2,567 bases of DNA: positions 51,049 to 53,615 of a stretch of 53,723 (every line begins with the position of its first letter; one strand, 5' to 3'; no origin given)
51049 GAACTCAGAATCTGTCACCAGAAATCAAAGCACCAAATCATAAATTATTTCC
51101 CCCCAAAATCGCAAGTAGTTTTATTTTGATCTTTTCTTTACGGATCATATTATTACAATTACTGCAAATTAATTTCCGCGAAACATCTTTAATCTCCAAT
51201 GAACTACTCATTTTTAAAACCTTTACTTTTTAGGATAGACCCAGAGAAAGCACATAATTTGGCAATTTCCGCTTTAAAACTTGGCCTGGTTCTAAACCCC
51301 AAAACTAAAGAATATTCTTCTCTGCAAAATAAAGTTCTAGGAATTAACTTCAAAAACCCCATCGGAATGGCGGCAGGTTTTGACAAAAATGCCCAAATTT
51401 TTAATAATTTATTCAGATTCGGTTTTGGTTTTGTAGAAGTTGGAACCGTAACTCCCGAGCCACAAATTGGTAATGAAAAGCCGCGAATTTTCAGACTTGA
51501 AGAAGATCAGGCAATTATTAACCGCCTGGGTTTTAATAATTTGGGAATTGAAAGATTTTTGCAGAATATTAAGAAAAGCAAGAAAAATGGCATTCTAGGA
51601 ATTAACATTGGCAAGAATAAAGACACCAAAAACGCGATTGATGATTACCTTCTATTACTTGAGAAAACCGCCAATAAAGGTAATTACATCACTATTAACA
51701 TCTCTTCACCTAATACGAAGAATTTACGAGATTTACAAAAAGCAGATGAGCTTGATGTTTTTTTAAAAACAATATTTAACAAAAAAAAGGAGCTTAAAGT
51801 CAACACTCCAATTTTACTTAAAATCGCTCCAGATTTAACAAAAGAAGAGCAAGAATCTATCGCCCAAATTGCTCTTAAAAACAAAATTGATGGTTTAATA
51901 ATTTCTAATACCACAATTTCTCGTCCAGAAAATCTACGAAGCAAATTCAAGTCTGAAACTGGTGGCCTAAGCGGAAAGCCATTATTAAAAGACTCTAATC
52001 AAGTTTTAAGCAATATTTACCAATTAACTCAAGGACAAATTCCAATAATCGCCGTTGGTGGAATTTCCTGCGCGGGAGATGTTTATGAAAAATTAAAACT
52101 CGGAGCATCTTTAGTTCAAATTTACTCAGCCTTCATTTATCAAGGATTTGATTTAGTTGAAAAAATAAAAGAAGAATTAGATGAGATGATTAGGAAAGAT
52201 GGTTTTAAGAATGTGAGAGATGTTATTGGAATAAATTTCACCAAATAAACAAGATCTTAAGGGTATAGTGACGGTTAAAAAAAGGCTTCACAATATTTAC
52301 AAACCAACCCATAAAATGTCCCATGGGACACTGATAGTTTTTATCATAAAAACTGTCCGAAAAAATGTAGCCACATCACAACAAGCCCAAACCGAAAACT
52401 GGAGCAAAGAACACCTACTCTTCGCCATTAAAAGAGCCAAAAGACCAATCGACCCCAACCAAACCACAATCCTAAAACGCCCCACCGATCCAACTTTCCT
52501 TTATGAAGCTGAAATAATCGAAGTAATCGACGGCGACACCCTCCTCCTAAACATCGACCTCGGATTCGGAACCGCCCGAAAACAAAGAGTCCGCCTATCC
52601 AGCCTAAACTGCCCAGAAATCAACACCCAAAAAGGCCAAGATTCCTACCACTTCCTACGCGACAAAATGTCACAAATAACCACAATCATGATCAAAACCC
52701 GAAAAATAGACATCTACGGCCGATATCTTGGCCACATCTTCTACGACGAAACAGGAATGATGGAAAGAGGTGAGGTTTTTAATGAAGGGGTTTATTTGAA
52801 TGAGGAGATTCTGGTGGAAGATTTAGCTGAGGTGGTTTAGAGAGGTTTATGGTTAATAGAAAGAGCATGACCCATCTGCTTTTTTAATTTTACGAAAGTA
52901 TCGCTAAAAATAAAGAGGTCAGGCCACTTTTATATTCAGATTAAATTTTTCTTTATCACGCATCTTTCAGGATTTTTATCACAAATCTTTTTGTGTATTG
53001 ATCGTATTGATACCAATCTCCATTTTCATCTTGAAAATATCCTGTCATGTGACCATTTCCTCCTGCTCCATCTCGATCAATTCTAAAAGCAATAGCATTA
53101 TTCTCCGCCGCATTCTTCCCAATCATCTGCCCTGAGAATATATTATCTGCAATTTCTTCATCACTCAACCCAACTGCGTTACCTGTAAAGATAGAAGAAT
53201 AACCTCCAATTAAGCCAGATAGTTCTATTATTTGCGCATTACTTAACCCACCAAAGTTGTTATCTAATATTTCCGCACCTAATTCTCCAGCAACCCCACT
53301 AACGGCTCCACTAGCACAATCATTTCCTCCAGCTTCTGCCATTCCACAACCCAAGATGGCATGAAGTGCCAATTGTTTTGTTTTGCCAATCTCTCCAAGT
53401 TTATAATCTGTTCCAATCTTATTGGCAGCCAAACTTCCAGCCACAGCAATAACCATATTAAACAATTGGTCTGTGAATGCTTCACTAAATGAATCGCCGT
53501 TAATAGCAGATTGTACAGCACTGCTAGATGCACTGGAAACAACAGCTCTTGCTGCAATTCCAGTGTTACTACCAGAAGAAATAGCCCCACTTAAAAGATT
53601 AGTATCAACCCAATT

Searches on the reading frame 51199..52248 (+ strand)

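Call 24: search_protein_families(library=pfam, proteins=[window:51199-52248:+], max_evalue=0.01)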
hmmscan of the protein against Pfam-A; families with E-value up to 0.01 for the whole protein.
window:51199-52248:+ (349 aa): 3 families
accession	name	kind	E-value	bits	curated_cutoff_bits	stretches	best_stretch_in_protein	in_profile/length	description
PF01180.27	DHO_dh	-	4.8e-85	285.7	27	1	42-330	2-290/291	Dihydroorotate dehydrogenase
PF03060.21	NMO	-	4.7e-06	26.7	28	1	253-313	166-226/331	Nitronate monooxygenase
PF01070.24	FMN_dh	-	0.00086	18.9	24.9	1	268-340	261-341/350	FMN-dependent dehydrogenase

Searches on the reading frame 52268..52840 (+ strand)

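Call 24: search_protein_families(library=pfam, proteins=[window:52268-52840:+], max_evalue=0.01)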
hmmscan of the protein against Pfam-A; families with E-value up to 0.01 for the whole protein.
window:52268-52840:+ (190 aa): 1 family
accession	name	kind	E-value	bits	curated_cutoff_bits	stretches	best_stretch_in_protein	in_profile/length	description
PF00565.23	SNase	-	7.2e-05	23.6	21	1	107-173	1-60/107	Staphylococcal nuclease homologue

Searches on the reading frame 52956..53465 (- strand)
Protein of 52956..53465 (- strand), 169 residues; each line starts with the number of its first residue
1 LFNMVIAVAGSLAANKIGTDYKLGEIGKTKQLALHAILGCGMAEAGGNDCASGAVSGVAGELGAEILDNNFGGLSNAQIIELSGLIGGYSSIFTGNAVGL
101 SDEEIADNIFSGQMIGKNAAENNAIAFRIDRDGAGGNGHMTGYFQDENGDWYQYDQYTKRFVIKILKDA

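Call 24: search_protein_families(library=pfam, proteins=[window:52956-53465:-], max_evalue=0.01)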
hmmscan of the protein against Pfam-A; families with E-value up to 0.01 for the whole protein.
window:52956-53465:- (169 aa): 1 family
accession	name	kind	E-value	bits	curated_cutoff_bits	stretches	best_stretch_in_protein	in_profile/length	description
PF04830.18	DUF637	-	0.00018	21.8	26.6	1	13-56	126-167/168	Possible hemagglutinin (DUF637)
